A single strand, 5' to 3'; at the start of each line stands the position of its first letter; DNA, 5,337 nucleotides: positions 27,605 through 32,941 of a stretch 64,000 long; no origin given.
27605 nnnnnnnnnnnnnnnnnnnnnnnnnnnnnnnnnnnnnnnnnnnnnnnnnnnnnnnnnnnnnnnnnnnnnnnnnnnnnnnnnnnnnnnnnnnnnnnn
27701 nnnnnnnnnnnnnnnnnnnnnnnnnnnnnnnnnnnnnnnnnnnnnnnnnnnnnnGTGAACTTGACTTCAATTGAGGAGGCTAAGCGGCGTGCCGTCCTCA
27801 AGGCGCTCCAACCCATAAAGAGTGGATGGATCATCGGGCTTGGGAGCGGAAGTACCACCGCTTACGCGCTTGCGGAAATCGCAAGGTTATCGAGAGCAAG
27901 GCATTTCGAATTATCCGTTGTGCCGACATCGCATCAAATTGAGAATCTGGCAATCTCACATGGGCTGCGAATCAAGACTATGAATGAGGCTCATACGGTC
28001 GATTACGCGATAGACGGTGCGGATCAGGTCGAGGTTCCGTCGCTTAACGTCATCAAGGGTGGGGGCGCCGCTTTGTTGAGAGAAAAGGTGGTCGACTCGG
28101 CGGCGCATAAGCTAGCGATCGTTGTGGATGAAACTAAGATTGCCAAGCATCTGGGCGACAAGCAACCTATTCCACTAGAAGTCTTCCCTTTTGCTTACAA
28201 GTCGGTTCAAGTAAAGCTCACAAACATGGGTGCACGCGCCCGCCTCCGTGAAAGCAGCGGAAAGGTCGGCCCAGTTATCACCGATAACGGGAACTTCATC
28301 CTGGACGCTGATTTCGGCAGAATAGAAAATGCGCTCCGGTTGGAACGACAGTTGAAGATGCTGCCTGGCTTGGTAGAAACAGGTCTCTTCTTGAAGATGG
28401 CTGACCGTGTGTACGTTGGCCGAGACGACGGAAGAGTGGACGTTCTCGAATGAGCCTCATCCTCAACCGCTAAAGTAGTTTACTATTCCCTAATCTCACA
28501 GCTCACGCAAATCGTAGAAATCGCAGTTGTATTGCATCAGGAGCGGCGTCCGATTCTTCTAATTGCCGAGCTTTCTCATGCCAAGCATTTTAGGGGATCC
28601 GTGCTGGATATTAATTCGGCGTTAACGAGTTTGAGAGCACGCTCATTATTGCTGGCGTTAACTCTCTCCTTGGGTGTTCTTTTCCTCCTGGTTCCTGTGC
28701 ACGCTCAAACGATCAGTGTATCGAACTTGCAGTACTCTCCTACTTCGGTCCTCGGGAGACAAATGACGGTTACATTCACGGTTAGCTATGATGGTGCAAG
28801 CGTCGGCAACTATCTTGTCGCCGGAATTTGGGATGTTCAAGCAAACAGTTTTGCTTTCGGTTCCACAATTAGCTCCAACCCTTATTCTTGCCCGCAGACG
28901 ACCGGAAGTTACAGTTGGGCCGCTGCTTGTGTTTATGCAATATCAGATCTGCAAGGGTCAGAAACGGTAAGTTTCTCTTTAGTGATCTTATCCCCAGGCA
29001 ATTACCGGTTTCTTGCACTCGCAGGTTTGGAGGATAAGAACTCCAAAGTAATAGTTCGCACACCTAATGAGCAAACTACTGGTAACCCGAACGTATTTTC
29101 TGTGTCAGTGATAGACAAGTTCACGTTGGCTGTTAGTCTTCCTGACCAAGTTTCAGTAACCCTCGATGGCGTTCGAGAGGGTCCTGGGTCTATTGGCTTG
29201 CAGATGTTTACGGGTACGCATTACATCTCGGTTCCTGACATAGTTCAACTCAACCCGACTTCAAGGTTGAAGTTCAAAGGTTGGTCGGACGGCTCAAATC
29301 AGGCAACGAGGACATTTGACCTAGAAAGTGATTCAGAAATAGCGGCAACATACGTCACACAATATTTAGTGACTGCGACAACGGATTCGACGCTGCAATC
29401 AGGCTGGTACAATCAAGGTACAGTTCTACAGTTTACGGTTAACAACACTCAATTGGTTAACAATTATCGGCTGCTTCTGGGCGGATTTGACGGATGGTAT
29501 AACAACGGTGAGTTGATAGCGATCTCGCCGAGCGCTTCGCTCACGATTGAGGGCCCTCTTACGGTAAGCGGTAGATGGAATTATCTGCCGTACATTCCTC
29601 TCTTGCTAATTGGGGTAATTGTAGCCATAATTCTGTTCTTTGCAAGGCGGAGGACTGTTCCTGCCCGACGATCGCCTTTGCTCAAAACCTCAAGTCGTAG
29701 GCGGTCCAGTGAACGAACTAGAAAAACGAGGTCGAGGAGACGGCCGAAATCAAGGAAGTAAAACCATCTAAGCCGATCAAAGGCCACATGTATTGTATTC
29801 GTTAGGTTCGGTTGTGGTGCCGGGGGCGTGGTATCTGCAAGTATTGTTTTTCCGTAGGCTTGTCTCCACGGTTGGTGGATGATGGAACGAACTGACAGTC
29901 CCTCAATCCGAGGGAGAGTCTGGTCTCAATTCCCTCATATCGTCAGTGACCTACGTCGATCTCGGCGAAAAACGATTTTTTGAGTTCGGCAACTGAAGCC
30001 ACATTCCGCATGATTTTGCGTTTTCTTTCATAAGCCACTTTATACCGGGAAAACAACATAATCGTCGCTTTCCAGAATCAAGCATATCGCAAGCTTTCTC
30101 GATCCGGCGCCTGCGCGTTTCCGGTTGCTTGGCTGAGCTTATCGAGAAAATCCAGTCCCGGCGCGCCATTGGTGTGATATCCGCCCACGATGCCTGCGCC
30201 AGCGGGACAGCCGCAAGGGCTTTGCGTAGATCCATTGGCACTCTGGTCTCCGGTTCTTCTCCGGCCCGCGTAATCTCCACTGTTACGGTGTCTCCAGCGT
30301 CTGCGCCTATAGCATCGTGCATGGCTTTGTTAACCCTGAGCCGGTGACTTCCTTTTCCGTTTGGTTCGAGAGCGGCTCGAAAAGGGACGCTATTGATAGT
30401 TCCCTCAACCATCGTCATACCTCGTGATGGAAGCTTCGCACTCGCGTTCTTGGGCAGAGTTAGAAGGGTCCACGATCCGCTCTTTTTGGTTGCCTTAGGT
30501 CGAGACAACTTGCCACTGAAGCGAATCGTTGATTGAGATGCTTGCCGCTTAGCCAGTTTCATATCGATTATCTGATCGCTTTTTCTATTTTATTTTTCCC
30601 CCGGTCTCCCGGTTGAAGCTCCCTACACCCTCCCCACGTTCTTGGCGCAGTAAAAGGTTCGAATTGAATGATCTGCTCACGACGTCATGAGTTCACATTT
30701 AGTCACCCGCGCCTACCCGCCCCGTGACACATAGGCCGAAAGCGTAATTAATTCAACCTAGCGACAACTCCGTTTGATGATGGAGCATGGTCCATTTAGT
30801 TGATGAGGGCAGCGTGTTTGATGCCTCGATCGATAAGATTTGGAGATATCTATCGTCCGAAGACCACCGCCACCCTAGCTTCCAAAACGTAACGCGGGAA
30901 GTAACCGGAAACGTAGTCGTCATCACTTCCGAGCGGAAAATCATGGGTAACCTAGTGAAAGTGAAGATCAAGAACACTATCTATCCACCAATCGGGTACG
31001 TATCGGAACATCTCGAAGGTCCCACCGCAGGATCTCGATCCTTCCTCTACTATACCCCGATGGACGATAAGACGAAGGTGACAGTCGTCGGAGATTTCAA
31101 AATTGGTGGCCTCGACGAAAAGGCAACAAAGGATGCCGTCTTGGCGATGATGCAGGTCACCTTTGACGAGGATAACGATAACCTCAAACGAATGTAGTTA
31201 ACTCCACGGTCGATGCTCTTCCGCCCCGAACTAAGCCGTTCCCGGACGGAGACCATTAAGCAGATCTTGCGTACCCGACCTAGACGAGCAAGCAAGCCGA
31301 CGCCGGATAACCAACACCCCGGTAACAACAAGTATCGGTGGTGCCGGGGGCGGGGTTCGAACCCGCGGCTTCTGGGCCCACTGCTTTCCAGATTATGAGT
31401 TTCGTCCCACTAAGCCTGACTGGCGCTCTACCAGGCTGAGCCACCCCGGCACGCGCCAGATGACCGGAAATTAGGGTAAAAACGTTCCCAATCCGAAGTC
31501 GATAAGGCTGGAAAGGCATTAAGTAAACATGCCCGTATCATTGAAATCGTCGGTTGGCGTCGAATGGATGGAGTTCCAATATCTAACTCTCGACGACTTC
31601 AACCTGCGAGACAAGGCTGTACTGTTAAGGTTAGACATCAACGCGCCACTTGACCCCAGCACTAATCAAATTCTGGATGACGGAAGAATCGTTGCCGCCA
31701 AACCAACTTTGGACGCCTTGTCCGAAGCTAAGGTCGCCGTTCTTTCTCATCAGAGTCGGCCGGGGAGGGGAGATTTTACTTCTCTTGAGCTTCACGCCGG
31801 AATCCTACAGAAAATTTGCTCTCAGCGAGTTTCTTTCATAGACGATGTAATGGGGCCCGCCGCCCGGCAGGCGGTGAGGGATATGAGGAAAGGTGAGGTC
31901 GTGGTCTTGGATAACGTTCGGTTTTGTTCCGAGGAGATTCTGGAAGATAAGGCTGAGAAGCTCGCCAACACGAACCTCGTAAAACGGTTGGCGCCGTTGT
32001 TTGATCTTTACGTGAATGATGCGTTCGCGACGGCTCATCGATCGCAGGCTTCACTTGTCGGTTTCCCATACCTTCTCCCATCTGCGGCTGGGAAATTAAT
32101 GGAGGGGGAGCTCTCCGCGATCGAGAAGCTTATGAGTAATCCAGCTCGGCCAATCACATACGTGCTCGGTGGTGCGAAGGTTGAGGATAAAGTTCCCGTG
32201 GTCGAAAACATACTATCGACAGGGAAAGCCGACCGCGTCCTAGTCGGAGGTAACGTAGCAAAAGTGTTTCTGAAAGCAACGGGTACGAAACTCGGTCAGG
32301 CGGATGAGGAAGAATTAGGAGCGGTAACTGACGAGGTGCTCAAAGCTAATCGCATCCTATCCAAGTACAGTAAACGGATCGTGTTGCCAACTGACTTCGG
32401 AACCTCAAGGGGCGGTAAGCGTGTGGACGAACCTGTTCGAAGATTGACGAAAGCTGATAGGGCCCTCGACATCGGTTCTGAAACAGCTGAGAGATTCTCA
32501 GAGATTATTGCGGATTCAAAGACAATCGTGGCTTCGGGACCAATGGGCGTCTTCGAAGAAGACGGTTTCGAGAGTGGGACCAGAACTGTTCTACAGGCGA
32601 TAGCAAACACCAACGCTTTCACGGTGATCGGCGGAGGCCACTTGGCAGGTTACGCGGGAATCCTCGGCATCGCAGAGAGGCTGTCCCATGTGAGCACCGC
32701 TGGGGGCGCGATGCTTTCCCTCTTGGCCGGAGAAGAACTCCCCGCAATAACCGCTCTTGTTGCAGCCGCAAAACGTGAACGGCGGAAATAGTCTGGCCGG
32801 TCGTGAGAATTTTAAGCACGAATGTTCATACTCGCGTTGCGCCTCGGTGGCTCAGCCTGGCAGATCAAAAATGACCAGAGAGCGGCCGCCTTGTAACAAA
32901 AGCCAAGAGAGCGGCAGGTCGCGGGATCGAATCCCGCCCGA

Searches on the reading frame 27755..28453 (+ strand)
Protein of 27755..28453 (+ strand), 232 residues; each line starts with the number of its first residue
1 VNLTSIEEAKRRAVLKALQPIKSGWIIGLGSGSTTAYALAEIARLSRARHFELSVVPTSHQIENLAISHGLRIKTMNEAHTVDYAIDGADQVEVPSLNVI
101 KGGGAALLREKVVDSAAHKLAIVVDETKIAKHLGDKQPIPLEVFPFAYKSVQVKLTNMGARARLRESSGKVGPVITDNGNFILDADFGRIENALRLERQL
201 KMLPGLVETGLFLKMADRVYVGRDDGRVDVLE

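Call 85: search_protein_families(library=pfam, proteins=[window:27755-28453:+], max_evalue=0.001)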
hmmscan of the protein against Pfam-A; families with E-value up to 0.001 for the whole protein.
window:27755-28453:+ (232 aa): 1 family
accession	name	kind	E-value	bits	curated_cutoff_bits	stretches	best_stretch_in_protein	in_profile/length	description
PF06026.20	Rib_5-P_isom_A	-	1e-60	204.7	26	1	55-226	2-173/173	Ribose 5-phosphate isomerase A (phosphoriboisomerase A)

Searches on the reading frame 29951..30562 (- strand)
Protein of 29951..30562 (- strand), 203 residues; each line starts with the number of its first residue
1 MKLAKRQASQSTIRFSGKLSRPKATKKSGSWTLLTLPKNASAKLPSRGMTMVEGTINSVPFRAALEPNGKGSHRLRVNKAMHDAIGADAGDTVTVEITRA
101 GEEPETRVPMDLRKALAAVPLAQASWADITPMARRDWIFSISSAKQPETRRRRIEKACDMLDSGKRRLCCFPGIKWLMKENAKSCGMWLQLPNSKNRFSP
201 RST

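Call 85: search_protein_families(library=pfam, proteins=[window:29951-30562:-], max_evalue=0.001)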
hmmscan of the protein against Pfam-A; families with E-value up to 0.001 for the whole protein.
window:29951-30562:- (203 aa): 2 families
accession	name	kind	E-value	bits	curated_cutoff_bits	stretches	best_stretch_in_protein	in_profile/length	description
PF13376.11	OmdA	-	2.8e-20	72.5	25.6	1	107-164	3-60/60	Bacteriocin-protection, YdeI or OmpD-Associated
PF08922.17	DUF1905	-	1.4e-18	67.2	24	1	15-97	1-81/81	Domain of unknown function (DUF1905)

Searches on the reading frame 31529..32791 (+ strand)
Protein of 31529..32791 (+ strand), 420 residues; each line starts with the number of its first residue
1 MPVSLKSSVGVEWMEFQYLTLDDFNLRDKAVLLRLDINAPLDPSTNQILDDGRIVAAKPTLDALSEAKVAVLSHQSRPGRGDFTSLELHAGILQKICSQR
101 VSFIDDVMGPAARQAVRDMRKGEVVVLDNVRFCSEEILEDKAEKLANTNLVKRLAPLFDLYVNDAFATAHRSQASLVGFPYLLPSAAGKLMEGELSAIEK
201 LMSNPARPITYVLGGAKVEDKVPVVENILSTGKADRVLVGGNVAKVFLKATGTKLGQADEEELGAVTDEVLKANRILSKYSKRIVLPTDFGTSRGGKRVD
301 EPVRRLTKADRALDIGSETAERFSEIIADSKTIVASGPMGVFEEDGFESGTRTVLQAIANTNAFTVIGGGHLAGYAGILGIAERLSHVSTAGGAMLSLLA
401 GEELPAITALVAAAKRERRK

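Call 85: search_protein_families(library=pfam, proteins=[window:31529-32791:+], max_evalue=0.001)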
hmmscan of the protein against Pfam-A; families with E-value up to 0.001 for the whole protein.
window:31529-32791:+ (420 aa): 1 family
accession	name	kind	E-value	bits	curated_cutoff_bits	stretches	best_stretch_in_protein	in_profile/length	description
PF00162.24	PGK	-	1.1e-118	397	27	1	21-402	1-379/379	Phosphoglycerate kinase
